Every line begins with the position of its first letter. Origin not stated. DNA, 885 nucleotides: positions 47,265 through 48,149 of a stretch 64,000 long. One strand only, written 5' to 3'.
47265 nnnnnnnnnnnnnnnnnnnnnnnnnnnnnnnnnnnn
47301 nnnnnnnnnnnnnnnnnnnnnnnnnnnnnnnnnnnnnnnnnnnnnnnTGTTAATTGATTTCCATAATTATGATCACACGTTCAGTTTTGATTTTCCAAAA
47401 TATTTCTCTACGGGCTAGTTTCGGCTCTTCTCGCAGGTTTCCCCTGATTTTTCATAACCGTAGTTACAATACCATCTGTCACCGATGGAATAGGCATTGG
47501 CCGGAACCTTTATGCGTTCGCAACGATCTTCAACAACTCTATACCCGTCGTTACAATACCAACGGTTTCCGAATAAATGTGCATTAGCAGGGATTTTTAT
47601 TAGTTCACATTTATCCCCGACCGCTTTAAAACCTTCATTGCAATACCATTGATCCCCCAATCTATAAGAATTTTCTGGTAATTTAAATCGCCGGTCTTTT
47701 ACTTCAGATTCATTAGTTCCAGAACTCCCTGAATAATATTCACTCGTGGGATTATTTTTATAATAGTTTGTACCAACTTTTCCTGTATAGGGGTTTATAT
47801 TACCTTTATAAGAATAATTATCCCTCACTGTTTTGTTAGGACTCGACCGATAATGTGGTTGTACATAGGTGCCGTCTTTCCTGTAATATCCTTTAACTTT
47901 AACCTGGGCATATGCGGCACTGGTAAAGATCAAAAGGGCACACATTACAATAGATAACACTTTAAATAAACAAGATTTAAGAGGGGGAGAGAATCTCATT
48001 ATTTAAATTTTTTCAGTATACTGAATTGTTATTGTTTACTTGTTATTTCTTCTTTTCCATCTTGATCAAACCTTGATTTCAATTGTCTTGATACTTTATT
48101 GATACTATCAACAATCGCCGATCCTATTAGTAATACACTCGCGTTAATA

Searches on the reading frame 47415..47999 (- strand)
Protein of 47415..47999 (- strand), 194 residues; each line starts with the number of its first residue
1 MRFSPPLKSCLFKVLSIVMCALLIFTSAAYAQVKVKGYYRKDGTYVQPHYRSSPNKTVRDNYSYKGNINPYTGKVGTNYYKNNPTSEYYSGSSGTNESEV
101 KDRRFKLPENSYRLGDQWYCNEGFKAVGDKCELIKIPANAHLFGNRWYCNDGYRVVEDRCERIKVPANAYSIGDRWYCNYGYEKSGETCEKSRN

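Call 87: search_protein_families(library=pfam, proteins=[window:47415-47999:-], max_evalue=0.1)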
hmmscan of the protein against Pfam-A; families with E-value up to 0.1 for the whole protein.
window:47415-47999:- (194 aa): 3 families
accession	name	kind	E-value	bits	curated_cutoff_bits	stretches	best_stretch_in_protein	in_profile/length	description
PF12946.13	EGF_MSP1_1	-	1.7e-06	28.4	27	2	117-132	22-37/37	MSP1 EGF domain 1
PF15430.11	SVWC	-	0.013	16.2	27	0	146-168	23-45/66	Single domain von Willebrand factor type C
PF04589.18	RFX1_trans_act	-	0.094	13.4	25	0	30-92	63-125/160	RFX1 transcription activation region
